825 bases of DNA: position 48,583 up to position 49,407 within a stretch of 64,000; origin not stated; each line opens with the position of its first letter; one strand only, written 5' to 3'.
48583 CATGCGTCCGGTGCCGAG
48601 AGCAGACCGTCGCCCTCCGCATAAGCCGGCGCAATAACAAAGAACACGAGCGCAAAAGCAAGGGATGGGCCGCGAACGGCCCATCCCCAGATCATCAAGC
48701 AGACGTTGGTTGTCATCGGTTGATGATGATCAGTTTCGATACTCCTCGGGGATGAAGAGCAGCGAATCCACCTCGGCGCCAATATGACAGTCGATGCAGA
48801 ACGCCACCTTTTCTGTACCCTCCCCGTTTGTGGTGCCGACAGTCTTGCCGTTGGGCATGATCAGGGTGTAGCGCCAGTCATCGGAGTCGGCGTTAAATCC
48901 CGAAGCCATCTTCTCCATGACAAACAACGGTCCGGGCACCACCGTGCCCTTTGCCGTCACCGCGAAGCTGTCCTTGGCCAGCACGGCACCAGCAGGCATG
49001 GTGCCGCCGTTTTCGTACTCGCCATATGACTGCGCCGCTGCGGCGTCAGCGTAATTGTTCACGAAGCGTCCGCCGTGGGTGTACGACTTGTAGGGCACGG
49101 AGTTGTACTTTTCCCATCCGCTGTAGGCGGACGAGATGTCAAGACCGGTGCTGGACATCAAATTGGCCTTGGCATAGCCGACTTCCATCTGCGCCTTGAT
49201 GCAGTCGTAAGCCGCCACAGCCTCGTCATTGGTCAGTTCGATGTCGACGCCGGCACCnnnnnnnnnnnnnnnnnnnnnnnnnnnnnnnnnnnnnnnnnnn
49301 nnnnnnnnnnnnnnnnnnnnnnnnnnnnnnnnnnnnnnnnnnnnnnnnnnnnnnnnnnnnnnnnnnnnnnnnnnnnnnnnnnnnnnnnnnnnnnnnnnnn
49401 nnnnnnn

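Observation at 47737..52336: Candidate new periplasmic system: ~170-Cys periodic (C-x-x)n array fused to a cytochrome P460-like heme domain, with rhodanese, cytochrome c2 and an FGE-family enzyme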

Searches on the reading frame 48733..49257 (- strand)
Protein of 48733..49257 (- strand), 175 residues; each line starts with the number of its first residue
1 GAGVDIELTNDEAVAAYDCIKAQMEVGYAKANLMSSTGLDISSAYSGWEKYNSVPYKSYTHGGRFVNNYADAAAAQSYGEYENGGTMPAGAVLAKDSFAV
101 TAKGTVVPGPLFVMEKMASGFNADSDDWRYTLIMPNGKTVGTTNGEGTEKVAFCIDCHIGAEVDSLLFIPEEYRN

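Call 7: find_homologous_proteins(query=window:48733-49257:-)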
Query seq(175 aa) (175 aa): 318 proteins with E <= 0.001 among 439 candidates; the best 120 are listed.
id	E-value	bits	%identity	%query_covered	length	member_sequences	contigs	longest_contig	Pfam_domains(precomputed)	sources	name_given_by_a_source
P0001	2.7e-97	342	100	87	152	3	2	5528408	PF16694.11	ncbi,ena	-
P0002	1.2e-75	271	69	97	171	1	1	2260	-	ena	-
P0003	8.8e-74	265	75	87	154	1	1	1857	PF16694.11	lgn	-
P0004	9.6e-73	262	75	87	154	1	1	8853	PF16694.11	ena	-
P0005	2.4e-72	260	74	87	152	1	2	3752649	PF16694.11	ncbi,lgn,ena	-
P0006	1.2e-66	242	63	99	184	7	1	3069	PF16694.11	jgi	jgi:hypothetical protein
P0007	3.0e-65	237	73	81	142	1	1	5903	PF16694.11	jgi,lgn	jgi:hypothetical protein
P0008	3.1e-65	237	60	97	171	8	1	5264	PF16694.11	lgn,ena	-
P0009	1.5e-63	232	61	92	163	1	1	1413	PF16694.11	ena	-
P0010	8.9e-63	229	61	92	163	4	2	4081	PF16694.11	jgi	-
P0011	1.3e-62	229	71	81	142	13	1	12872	PF16694.11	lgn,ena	-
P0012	4.4e-62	227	60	99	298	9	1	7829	PF16694.11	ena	-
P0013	2.0e-61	225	61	95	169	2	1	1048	PF16694.11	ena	-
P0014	5.1e-60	220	62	95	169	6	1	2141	PF16694.11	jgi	jgi:hypothetical protein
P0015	7.4e-60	220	58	99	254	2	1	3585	PF16694.11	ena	-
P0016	9.3e-60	220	61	97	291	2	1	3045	PF16694.11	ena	-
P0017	1.3e-59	219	56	99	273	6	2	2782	PF16694.11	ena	-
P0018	9.7e-59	216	73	73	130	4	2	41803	PF16694.11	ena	-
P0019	1.9e-58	215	59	97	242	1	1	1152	PF16694.11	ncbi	-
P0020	2.8e-58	215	60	95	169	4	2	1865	PF16694.11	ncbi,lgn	-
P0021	5.1e-58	214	59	97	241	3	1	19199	PF16694.11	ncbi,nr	ncbi:MAG: cytochrome P460 family protein [Proteobacteria bacterium]|nr:cytochrome P460 family protei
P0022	7.7e-58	213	58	95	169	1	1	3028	PF16694.11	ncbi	-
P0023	1.0e-57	213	64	86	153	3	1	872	PF16694.11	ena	-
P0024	1.2e-57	213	58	92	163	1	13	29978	PF16694.11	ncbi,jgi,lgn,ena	jgi:hypothetical protein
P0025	1.2e-57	213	57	97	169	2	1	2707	PF16694.11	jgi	-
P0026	4.8e-57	211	60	86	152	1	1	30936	PF16694.11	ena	-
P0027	5.6e-57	210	64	86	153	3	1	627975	PF16694.11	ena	-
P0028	1.2e-56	209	63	86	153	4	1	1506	PF16694.11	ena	-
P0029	3.3e-56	208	57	97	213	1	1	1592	PF16694.11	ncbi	-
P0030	3.9e-56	208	61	87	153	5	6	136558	PF16694.11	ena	-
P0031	4.6e-56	208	62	86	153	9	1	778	PF16694.11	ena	-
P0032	6.0e-56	207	60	92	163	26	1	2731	PF16694.11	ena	-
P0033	6.9e-56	207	59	86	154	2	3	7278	PF16694.11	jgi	-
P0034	2.5e-55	205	56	95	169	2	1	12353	PF16694.11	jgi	-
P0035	3.6e-55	205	63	87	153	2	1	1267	PF16694.11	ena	-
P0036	4.0e-55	204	58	95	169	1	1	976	PF16694.11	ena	-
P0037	5.0e-55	204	57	96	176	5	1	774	PF16694.11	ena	-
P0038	9.0e-55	203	57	96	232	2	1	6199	PF16694.11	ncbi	-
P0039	1.3e-54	203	57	96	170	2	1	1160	PF16694.11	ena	-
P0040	1.3e-54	203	58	91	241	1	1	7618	PF16694.11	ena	-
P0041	1.4e-54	203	61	86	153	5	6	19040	PF16694.11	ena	-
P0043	1.7e-54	202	54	97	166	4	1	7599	PF16694.11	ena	-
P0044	3.3e-54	201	56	97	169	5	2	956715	PF16694.11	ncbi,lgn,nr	ncbi:MAG: cytochrome P460 family protein [Proteobacteria bacterium]|nr:cytochrome P460 family protei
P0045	5.2e-54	201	55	97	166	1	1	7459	PF16694.11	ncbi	-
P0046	9.1e-54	200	56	97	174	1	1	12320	PF16694.11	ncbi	ncbi:MAG: cytochrome P460 family protein [Alphaproteobacteria bacterium]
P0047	1.4e-53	199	55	95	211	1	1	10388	PF16694.11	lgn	-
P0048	2.5e-53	199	62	86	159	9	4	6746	PF16694.11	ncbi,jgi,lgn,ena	jgi:hypothetical protein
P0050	7.7e-53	197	61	87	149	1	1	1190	PF16694.11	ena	-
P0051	1.1e-52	197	55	97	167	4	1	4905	PF16694.11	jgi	jgi:hypothetical protein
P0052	1.2e-52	196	55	95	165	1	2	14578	PF16694.11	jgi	jgi:hypothetical protein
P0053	2.4e-52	195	56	99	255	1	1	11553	PF16694.11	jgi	jgi:hypothetical protein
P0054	4.2e-52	195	58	91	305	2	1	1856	PF16694.11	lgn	-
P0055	6.9e-52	194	55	96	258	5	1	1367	PF16694.11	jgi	jgi:hypothetical protein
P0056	8.1e-52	194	59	87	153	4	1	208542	PF16694.11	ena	-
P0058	2.5e-51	192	55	95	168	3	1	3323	PF16694.11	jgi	jgi:hypothetical protein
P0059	2.9e-51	192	58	86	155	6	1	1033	PF16694.11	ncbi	-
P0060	5.2e-51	191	59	86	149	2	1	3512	PF16694.11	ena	-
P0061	5.9e-51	191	55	94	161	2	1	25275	PF16694.11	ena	-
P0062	6.2e-51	191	66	73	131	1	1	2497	PF16694.11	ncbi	-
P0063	8.9e-51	190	57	91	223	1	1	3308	PF16694.11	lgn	-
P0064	9.1e-51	190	54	99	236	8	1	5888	PF16694.11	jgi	jgi:hypothetical protein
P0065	9.1e-51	190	58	86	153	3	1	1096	PF16694.11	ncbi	-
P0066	1.1e-50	190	52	95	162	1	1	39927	PF16694.11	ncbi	-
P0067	1.7e-50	189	54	96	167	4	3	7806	PF16694.11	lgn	-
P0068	3.8e-50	188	53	96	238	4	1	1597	PF16694.11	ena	-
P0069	4.5e-50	188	52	99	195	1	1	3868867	PF16694.11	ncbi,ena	-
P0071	6.6e-50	187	53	98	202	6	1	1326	PF16694.11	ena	-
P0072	7.7e-50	187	59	86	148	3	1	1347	PF16694.11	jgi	jgi:hypothetical protein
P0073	9.8e-50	187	63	78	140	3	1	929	PF16694.11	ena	-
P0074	1.3e-49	187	52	99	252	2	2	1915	PF16694.11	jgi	-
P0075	1.5e-49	186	53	97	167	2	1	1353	PF16694.11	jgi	jgi:hypothetical protein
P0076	1.5e-49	186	53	98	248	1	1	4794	PF16694.11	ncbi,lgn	-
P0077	1.6e-49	186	50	90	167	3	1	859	PF16694.11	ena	-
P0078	1.7e-49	186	52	96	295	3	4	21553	PF16694.11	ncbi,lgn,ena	-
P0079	1.8e-49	186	52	95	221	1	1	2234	PF16694.11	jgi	-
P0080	3.5e-49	185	52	99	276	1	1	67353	PF16694.11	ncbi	-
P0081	4.0e-49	185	54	94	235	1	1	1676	PF16694.11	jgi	-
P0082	5.5e-49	184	52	98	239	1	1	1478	PF16694.11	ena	-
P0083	5.8e-49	184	50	97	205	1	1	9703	PF16694.11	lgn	-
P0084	7.9e-49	184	52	95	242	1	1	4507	PF16694.11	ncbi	-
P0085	8.5e-49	184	50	95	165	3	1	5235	PF16694.11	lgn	-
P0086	9.1e-49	184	52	96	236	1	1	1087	PF16694.11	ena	-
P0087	1.2e-48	183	54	92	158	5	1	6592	PF16694.11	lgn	-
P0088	1.5e-48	183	52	97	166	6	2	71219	PF16694.11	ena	-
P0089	1.5e-48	183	55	95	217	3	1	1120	PF16694.11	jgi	jgi:cytochrome P460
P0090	2.0e-48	183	56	95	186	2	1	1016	PF16694.11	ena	-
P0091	2.1e-48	183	52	96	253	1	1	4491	PF16694.11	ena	-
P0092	2.1e-48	183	51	96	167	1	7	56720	PF16694.11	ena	-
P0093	3.0e-48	182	53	95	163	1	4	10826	PF16694.11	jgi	jgi:hypothetical protein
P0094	3.3e-48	182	61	80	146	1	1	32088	PF16694.11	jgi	jgi:hypothetical protein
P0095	3.9e-48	182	49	96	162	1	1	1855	PF16694.11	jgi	jgi:hypothetical protein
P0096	4.6e-48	181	49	99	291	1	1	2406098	PF16694.11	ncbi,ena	-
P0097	5.8e-48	181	62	74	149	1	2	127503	PF16694.11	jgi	jgi:hypothetical protein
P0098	6.0e-48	181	58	81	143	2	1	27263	PF16694.11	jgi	-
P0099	7.9e-48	181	54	95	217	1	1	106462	PF16694.11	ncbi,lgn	-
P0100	8.1e-48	181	56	86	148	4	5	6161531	PF16694.11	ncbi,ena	-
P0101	8.4e-48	181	53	95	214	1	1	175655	PF16694.11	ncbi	-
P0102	9.8e-48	180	59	79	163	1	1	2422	PF16694.11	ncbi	-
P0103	1.2e-47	180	50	99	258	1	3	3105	PF16694.11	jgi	jgi:hypothetical protein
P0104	1.6e-47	180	57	86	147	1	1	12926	PF16694.11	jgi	-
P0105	1.6e-47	180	52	96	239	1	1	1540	PF16694.11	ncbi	-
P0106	1.7e-47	180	49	96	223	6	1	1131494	PF16694.11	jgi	-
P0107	2.3e-47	179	54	96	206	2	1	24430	PF16694.11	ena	-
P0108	2.4e-47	179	52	93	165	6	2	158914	PF16694.11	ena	-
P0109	2.8e-47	179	53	96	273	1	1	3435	PF16694.11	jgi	jgi:hypothetical protein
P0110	3.2e-47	179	57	86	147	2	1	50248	PF16694.11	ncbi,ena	-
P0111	4.6e-47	178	52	98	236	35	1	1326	PF16694.11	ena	-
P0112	5.3e-47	178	52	95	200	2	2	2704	PF16694.11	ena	-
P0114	8.4e-47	177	53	89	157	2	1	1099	PF16694.11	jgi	jgi:hypothetical protein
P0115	8.6e-47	177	62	77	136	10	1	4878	PF16694.11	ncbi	ncbi:MAG: cytochrome P460 family protein [Alphaproteobacteria bacterium]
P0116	9.6e-47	177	54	95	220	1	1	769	PF16694.11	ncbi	-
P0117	9.7e-47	177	55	87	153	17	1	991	PF16694.11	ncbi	-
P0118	1.1e-46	177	53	95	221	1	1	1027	PF16694.11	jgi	jgi:hypothetical protein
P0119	1.1e-46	177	52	96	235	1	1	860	PF16694.11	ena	-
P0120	1.4e-46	177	53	95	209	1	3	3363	PF16694.11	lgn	-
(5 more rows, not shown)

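Call 10: find_encoding_contigs(protein=P0001, flank=6000, max_places=3)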
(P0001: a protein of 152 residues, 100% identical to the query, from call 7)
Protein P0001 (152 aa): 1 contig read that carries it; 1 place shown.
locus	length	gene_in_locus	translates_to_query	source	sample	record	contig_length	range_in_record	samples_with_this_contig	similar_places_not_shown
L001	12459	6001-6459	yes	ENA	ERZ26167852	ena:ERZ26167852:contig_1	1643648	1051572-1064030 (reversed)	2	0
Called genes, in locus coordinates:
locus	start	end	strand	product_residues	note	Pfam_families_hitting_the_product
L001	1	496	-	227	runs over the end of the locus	PF02535:Zip (faint)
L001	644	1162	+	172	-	PF04945:YHS (weak)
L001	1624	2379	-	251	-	PF22308:DUF6969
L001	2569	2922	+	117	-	-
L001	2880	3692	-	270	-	PF03781:FGE-sulfatase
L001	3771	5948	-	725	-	-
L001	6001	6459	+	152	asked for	PF16694:Cytochrome_P460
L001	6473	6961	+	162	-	PF00581:Rhodanese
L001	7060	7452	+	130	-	PF00034:Cytochrom_C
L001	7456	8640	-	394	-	PF08238:Sel1, PF05036:SPOR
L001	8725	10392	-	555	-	PF00111:Fer2, PF00211:Guanylate_cyc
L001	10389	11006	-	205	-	-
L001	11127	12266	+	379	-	PF08495:FIST, PF10442:FIST_C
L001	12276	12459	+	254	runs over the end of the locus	PF00702:Hydrolase, PF13344:Hydrolase_6, PF13242:Hydrolase_like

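Call 11: find_encoding_contigs(protein=P0005, flank=6000, max_places=3)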
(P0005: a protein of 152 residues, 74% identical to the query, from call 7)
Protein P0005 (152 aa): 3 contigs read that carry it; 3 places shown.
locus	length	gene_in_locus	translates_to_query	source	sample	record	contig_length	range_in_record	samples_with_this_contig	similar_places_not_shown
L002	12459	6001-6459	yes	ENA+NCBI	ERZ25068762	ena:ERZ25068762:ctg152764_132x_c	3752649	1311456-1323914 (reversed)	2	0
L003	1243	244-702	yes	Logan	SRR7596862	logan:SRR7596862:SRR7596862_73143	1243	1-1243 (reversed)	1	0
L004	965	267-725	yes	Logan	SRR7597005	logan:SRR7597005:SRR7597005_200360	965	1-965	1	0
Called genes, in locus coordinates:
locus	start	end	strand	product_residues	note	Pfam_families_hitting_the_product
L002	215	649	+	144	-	-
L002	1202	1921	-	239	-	PF22308:DUF6969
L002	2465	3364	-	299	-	PF03781:FGE-sulfatase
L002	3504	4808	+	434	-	-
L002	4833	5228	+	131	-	-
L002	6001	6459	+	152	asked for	PF16694:Cytochrome_P460 (weak)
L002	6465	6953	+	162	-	PF00581:Rhodanese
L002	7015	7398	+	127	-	PF00034:Cytochrom_C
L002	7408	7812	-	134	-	-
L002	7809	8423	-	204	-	-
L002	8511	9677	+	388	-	PF08495:FIST, PF10442:FIST_C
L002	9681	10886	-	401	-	PF11376:DUF3179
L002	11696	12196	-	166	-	-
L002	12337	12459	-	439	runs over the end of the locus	PF00202:Aminotran_3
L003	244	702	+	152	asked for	PF16694:Cytochrome_P460 (weak)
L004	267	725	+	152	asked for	PF16694:Cytochrome_P460 (weak)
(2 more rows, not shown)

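Call 13: find_encoding_contigs(protein=P0096, flank=6000, max_places=2)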
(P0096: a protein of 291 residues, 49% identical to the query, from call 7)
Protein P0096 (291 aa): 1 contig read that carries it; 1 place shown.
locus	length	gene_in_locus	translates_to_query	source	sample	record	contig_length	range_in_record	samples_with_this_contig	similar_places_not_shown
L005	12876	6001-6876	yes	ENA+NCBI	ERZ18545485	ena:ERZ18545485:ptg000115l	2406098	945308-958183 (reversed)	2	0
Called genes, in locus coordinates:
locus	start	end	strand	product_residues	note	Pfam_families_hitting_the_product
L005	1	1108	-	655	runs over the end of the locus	PF02826:2-Hacid_dh_C (faint), PF00070:Pyr_redox (faint), PF00743:FMO-like, PF01494:FAD_binding_3 (faint), PF13450:NAD_binding_8 (faint), PF13738:Pyr_redox_3, PF13434:Lys_Orn_oxgnase (weak), PF07992:Pyr_redox_2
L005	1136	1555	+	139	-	PF00042:Globin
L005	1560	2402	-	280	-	PF02668:TauD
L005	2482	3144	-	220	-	PF00702:Hydrolase, PF13419:HAD_2 (weak)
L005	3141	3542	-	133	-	PF01641:SelR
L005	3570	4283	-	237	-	PF22308:DUF6969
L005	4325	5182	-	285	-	PF03781:FGE-sulfatase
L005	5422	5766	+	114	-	-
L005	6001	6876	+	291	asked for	PF16694:Cytochrome_P460 (weak)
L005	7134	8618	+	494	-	PF00089:Trypsin, PF13365:Trypsin_2, PF00595:PDZ, PF13180:PDZ_2, PF17820:PDZ_6, PF00595:PDZ (weak), PF13180:PDZ_2 (weak), PF17820:PDZ_6 (weak), +1 more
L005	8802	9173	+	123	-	-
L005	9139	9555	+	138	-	-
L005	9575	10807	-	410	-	PF02515:CoA_transf_3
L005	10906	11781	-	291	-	PF00702:Hydrolase, PF12710:HAD, PF08282:Hydrolase_3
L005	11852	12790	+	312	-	PF01745:IPT (weak), PF01715:IPPT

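Call 14: find_encoding_contigs(protein=P0069, flank=6000, max_places=2)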
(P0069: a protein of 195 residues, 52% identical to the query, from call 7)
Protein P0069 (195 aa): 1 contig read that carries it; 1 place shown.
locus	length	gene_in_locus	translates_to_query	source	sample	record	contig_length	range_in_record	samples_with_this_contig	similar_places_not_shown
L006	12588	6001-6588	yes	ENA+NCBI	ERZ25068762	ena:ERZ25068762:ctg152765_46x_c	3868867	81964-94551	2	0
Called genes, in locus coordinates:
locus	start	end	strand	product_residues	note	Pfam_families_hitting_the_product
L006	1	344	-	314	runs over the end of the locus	PF00903:Glyoxalase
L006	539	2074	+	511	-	PF00501:AMP-binding, PF13193:AMP-binding_C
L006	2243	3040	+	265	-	PF00561:Abhydrolase_1, PF12697:Abhydrolase_6, PF12146:Hydrolase_4 (weak)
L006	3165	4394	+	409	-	PF00296:Bac_luciferase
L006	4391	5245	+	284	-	PF00561:Abhydrolase_1, PF12697:Abhydrolase_6, PF12146:Hydrolase_4 (weak)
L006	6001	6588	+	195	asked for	PF16694:Cytochrome_P460 (weak)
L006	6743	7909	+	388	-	PF02771:Acyl-CoA_dh_N, PF02770:Acyl-CoA_dh_M, PF00441:Acyl-CoA_dh_1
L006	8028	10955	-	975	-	PF00664:ABC_membrane, PF00005:ABC_tran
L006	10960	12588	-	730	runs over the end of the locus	PF03412:Peptidase_C39, PF00664:ABC_membrane, PF00005:ABC_tran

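Call 15: find_encoding_contigs(protein=P0100, flank=6000, max_places=3)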
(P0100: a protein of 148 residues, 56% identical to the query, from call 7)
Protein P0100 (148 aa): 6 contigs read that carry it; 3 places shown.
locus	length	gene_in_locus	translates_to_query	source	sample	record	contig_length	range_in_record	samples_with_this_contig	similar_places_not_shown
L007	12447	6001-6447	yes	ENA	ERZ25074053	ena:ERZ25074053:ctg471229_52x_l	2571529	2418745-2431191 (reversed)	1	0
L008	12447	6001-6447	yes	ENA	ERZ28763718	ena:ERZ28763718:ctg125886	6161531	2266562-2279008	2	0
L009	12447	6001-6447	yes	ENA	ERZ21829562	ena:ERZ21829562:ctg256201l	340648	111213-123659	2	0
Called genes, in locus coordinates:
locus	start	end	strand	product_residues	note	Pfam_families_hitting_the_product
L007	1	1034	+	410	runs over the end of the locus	PF00296:Bac_luciferase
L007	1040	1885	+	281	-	PF12697:Abhydrolase_6, PF00561:Abhydrolase_1, PF12146:Hydrolase_4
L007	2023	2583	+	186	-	PF00072:Response_reg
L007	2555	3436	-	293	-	PF12760:Zn_ribbon_IS1595, PF12762:DDE_Tnp_IS1595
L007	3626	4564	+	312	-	PF13384:HTH_23 (faint), PF12762:DDE_Tnp_IS1595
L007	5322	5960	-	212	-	-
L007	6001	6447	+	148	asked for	PF16694:Cytochrome_P460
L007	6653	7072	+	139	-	PF00034:Cytochrom_C (weak)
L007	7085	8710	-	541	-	PF01128:IspD, PF12804:NTP_transf_3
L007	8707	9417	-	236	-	PF13478:XdhC_C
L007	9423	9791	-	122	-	PF02625:XdhC_CoxI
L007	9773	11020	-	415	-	PF05762:VWA_CoxE, PF13519:VWA_2 (faint)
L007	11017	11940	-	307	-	PF13191:AAA_16 (faint), PF00004:AAA, PF07726:AAA_3 (faint), PF07728:AAA_5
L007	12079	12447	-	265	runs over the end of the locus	PF00941:FAD_binding_5, PF03450:CO_deh_flav_C (weak)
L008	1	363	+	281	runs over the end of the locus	PF12697:Abhydrolase_6, PF00561:Abhydrolase_1, PF12146:Hydrolase_4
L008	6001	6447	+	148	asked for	PF16694:Cytochrome_P460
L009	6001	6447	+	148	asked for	PF16694:Cytochrome_P460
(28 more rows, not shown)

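Call 19: search_solved_structures(query=window:48733-49257:-, max_evalue=10, show_alignments=3)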
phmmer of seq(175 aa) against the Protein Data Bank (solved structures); distinct sequences matched with E-value up to 10: 1.
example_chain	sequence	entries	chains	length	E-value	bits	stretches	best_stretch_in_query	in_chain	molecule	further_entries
24qi_A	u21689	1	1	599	0.24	14.7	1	40-72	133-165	Tailspike depolymerase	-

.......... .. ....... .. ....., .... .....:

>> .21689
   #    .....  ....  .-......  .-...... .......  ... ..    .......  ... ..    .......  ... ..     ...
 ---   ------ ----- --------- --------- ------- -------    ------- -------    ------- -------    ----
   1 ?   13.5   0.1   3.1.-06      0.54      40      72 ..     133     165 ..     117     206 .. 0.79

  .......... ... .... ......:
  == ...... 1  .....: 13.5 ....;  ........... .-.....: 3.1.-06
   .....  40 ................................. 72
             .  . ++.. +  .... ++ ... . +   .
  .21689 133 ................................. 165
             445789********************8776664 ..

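Call 23: search_solved_structures(query=A1, max_evalue=10, show_alignments=3)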
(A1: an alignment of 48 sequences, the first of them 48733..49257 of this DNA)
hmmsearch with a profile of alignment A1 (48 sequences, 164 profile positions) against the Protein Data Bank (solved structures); distinct sequences matched with E-value up to 10: 3.
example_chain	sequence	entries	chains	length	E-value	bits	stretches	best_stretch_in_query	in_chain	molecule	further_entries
7s5o_A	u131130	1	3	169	0.0025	20.5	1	51-155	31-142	Cytochrome_P460 domain-containing protein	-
1jni_A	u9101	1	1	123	0.46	13.2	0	129-152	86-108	DIHEME CYTOCHROME C NAPB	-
2cm4_A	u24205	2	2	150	1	12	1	80-146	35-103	COMPLEMENT INHIBITOR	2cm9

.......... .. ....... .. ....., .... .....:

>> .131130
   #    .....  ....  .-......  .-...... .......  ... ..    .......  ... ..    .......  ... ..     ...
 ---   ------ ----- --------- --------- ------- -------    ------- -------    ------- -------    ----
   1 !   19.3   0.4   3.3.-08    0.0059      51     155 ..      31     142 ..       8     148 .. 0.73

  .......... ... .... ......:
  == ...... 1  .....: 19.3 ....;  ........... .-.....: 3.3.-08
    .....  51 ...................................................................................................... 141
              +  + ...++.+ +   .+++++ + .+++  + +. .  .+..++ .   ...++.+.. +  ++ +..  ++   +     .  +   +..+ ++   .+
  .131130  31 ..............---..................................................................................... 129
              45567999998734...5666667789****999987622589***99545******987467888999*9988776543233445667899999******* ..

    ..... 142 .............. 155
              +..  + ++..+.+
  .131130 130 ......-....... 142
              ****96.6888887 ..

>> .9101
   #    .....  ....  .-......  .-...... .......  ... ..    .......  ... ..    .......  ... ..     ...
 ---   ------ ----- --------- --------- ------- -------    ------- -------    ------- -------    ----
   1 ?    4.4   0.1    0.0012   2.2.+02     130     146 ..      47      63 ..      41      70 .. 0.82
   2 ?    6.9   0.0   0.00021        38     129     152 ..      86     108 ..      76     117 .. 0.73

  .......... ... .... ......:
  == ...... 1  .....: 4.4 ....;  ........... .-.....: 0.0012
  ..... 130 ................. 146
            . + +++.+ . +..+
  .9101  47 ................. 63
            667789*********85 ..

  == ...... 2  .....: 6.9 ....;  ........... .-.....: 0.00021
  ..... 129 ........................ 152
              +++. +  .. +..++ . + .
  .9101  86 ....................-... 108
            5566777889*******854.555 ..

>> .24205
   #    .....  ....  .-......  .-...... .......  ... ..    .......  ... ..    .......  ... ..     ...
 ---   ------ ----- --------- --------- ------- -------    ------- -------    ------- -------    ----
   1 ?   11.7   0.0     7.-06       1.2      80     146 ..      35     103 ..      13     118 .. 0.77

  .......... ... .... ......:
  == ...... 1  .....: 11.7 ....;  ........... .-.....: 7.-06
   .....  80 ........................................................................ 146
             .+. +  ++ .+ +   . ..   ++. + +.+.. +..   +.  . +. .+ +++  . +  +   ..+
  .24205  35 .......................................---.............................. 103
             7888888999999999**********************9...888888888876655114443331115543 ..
